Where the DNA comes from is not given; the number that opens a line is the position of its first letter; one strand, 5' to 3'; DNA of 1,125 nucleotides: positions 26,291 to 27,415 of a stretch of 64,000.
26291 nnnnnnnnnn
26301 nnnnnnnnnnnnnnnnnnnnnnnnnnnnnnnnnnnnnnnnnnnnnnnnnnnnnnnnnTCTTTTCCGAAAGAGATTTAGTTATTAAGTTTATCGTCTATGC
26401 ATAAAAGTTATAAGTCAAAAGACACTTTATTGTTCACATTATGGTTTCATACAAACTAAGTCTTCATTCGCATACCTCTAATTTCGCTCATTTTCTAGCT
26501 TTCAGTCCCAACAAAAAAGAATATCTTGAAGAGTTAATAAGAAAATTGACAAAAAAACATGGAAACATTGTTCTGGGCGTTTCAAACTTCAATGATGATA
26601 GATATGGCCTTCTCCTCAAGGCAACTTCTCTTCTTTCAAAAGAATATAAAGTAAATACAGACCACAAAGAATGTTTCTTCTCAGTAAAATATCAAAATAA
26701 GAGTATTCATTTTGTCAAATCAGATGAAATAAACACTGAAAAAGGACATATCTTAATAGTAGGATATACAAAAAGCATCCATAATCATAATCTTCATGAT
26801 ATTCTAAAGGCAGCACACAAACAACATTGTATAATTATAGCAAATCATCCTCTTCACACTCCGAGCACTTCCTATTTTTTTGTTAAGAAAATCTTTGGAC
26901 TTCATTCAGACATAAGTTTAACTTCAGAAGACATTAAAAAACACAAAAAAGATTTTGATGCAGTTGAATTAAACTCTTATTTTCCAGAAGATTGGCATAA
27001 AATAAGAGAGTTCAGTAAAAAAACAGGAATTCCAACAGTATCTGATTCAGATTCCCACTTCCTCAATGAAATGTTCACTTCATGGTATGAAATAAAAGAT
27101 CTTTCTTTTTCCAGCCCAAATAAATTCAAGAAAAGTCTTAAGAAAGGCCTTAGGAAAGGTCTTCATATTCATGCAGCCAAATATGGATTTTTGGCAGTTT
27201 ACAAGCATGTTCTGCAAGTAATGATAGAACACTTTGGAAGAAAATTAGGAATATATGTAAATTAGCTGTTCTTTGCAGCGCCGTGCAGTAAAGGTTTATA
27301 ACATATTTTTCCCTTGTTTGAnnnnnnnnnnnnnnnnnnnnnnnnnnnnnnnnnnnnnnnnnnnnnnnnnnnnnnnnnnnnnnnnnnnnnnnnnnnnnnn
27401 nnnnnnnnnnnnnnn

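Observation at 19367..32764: Expanded type-IV-pilus-like locus: prepilin peptidase, ten tandem pilin-like genes, PHP phosphoesterase, FlaJ-like platform and long FlaI-like ATPase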

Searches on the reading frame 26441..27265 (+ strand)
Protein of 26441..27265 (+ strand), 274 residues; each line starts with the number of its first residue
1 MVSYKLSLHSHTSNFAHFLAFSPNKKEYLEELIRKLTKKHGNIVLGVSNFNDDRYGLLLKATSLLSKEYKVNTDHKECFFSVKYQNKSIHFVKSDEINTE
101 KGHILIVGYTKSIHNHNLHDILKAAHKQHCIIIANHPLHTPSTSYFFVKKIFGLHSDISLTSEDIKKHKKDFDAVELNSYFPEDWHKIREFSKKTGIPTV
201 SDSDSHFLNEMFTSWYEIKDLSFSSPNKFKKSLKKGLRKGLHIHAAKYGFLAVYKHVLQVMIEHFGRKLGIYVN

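Call 3: search_protein_families(library=pfam, proteins=[window:26441-27265:+], max_evalue=0.1)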
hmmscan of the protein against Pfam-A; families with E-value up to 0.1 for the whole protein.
window:26441-27265:+ (274 aa): 1 family
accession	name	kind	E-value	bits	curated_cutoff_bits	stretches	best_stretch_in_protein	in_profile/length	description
PF13263.12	PHP_C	-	0.00014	21.7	21.3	1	186-236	5-54/56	PHP-associated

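Call 8: search_protein_families(library=ncbifam, proteins=[window:26441-27265:+], max_evalue=1)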
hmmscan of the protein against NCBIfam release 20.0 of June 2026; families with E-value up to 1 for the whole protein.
window:26441-27265:+ (274 aa): 4 families
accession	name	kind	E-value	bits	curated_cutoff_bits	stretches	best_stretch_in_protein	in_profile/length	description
NF038032.1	CehA_McbA_metalo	domain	8.3e-05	22.1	80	1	79-181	48-148/315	CehA/McbA family metallohydrolase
NF000943.0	PRK00094.2-1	equivalog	0.044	13.4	400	1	200-259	81-140/296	NAD(P)H-dependent glycerol-3-phosphate dehydrogenase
NF005308.0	PRK06840.1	equivalog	0.074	12.1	315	0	213-260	249-296/339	3-oxoacyl-ACP synthase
NF045861.1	glide_Gli349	exception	0.4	7.2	1750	1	69-194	2792-2914/3169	gliding machinery surface structure protein Gli349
